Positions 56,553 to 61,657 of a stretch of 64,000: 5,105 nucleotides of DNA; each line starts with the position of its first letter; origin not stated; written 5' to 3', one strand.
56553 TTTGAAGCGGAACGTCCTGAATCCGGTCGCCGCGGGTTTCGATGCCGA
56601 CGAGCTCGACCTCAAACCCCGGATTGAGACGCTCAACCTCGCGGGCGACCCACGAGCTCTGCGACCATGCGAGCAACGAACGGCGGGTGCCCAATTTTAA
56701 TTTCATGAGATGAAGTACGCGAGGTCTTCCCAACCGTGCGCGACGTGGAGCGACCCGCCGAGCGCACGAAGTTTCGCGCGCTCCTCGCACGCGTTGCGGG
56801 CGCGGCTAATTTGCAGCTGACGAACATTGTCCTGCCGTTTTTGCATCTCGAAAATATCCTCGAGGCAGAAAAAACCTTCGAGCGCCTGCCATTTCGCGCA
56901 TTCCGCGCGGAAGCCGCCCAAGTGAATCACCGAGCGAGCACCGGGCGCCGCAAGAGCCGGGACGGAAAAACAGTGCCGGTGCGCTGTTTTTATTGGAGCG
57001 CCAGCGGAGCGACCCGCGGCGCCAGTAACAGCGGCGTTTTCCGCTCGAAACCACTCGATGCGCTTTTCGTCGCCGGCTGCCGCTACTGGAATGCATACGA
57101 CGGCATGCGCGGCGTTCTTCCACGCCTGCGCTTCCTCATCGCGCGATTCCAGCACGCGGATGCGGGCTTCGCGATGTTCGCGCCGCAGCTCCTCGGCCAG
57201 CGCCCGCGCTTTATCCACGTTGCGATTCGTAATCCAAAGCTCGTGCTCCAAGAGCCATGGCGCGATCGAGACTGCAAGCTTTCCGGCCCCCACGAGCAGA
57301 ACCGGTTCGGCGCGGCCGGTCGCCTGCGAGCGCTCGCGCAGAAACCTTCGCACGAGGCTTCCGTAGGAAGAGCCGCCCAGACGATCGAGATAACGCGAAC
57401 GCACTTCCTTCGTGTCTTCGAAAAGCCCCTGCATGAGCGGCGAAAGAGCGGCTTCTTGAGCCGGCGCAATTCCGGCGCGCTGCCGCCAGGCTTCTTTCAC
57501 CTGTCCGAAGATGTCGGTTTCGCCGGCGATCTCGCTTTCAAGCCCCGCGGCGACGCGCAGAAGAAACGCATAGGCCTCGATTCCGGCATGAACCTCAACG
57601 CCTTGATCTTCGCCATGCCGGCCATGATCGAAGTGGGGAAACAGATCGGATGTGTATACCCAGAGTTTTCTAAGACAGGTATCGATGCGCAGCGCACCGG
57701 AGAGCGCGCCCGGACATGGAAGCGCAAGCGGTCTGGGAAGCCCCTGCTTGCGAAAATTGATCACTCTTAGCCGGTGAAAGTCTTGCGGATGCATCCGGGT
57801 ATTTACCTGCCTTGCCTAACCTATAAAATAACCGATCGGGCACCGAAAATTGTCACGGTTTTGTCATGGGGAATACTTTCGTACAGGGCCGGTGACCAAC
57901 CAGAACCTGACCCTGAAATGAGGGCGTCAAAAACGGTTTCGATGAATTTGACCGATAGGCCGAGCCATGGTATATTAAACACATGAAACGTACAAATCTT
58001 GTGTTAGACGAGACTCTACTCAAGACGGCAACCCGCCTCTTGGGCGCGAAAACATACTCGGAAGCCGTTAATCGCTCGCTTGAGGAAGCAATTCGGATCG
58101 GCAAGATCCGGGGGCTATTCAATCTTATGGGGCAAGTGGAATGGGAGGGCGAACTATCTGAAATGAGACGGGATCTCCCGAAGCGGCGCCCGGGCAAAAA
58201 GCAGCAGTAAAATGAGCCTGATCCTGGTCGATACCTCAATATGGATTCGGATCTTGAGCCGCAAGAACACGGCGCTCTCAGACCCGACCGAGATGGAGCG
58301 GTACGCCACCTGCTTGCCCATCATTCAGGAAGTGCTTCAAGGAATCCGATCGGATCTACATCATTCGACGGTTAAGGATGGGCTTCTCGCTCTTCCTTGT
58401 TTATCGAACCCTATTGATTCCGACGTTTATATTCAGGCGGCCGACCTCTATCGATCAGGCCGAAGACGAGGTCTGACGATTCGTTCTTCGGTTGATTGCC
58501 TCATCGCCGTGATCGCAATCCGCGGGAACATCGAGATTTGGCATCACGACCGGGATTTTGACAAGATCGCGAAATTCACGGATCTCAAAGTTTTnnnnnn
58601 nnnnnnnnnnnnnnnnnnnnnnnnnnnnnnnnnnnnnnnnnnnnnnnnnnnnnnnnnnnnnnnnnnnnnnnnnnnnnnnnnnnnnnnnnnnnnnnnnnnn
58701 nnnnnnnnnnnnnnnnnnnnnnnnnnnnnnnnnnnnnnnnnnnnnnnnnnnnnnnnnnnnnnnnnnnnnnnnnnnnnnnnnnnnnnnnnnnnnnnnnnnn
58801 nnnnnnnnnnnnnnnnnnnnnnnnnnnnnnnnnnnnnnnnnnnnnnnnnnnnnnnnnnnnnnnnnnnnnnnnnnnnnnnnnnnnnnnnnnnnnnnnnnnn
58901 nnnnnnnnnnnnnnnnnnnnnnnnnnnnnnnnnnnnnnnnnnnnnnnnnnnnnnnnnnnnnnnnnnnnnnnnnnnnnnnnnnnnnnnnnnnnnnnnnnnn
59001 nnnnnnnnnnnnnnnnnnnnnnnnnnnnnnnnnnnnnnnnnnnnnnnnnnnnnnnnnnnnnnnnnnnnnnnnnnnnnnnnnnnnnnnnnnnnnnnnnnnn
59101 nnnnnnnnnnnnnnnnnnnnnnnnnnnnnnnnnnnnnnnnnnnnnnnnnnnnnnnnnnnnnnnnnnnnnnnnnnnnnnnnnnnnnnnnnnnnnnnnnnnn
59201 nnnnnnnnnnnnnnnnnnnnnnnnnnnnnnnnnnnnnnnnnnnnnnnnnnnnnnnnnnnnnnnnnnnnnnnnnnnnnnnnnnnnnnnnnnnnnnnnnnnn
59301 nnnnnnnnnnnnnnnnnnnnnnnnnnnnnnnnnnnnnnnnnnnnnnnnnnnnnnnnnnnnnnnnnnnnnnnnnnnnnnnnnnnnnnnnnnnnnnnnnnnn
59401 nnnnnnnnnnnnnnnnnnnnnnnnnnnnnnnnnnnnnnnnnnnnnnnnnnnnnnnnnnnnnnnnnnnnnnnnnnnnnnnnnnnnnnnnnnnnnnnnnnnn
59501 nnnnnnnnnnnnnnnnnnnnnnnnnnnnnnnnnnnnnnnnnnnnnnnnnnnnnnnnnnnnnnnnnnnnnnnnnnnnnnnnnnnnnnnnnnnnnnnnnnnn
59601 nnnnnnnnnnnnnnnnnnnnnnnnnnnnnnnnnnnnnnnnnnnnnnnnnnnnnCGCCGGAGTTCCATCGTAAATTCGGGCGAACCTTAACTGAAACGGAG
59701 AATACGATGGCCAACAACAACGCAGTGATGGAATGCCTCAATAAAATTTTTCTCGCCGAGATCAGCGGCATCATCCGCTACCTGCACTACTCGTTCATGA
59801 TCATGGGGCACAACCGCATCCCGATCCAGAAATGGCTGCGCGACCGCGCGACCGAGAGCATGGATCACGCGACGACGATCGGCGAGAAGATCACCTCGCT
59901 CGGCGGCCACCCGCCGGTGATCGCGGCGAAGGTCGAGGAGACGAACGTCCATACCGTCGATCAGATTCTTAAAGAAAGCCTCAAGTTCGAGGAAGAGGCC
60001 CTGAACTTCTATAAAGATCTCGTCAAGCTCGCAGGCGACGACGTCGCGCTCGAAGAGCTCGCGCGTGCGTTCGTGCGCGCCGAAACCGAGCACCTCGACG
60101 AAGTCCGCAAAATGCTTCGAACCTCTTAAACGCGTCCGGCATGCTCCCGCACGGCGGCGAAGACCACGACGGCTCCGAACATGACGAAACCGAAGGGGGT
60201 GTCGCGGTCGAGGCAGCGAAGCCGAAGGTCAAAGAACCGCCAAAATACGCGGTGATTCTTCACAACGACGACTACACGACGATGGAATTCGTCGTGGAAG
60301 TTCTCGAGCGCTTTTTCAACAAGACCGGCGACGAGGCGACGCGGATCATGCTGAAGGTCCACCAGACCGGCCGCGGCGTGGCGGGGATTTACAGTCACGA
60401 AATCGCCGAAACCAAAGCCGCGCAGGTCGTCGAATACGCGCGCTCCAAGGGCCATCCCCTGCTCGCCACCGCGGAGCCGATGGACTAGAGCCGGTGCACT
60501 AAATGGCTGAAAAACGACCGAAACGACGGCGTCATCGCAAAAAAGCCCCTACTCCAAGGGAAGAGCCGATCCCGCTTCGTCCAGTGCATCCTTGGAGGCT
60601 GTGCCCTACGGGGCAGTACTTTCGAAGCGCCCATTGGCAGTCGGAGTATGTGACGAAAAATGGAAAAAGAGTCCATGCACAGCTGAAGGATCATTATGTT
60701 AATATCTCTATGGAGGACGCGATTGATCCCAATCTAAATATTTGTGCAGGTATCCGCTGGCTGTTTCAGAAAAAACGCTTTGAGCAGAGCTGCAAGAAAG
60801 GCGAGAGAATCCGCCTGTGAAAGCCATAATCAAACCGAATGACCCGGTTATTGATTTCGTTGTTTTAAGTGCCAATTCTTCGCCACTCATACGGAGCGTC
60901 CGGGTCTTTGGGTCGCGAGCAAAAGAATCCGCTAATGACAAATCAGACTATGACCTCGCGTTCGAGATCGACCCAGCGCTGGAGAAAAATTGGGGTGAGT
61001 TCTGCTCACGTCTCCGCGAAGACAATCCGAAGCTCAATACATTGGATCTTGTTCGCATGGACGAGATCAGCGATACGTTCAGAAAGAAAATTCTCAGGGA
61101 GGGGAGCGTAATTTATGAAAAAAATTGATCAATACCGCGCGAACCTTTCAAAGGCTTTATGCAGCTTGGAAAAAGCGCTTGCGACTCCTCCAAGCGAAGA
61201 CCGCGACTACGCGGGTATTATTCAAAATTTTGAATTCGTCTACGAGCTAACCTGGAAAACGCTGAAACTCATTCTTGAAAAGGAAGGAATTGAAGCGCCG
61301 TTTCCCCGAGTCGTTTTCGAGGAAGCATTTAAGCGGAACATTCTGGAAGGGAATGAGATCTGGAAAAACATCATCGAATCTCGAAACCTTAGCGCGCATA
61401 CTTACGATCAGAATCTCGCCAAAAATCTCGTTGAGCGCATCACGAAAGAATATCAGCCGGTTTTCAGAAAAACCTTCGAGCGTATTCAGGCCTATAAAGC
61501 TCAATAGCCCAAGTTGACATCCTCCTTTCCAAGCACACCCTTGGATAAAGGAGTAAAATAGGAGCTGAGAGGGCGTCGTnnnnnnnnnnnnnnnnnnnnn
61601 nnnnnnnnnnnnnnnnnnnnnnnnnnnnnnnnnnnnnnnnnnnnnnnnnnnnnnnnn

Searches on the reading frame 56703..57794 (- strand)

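Call 34: search_protein_families(library=pfam, proteins=[window:56703-57794:-], max_evalue=0.001)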
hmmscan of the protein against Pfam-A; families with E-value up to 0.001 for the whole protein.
window:56703-57794:- (363 aa): 2 families
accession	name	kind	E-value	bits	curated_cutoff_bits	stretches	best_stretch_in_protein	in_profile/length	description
PF05201.20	GlutR_N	-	5.7e-12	46.1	27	1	64-133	81-149/151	Glutamyl-tRNAGlu reductase, N-terminal domain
PF01488.26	Shikimate_DH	-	1.6e-06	28.6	24.3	1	162-207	12-60/138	Shikimate / quinate 5-dehydrogenase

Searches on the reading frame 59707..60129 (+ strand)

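Call 34: search_protein_families(library=pfam, proteins=[window:59707-60129:+], max_evalue=0.001)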
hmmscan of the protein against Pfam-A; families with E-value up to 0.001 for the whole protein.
window:59707-60129:+ (140 aa): 2 families
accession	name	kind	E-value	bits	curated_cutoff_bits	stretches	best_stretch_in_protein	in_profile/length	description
PF00210.30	Ferritin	-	1.6e-22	80.4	24.5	1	10-138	3-137/142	Ferritin-like domain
PF02915.23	Rubrerythrin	-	2.4e-05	25.2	22.8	0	87-138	2-54/137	Rubrerythrin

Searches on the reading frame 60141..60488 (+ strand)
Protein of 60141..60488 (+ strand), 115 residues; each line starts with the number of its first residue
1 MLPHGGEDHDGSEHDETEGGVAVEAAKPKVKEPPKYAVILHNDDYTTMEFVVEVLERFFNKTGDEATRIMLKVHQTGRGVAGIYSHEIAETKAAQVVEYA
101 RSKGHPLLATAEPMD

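Call 34: search_protein_families(library=pfam, proteins=[window:60141-60488:+], max_evalue=0.001)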
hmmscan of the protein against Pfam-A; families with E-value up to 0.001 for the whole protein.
window:60141-60488:+ (115 aa): 1 family
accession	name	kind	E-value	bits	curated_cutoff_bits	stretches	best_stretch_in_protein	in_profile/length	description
PF02617.22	ClpS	-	2e-35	120.9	23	1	31-110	1-80/80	ATP-dependent Clp protease adaptor protein ClpS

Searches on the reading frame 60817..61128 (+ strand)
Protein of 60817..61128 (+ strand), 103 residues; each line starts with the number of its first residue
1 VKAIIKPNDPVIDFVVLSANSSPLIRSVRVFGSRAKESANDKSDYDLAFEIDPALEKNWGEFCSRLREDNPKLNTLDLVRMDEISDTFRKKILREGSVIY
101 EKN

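Call 34: search_protein_families(library=pfam, proteins=[window:60817-61128:+], max_evalue=0.001)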
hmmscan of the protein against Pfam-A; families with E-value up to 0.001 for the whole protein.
window:60817-61128:+ (103 aa): 2 families
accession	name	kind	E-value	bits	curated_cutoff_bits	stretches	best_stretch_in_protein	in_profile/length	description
PF18765.7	Polbeta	-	7.1e-13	49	26.9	1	22-103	10-91/93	Polymerase beta, Nucleotidyltransferase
PF01909.29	NTP_transf_2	-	0.00026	21.8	21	1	25-62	14-47/93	Nucleotidyltransferase domain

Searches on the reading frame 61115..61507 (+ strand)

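Call 34: search_protein_families(library=pfam, proteins=[window:61115-61507:+], max_evalue=0.001)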
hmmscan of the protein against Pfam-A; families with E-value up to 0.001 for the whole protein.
window:61115-61507:+ (130 aa): 2 families
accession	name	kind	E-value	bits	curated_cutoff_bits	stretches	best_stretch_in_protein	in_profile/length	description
PF08780.16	NTase_sub_bind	-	4.8e-32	111.1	31.8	1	9-125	4-125/126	Nucleotidyltransferase substrate binding protein like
PF01934.22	HepT-like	-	1.6e-05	25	23.5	1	28-124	23-120/120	Ribonuclease HepT-like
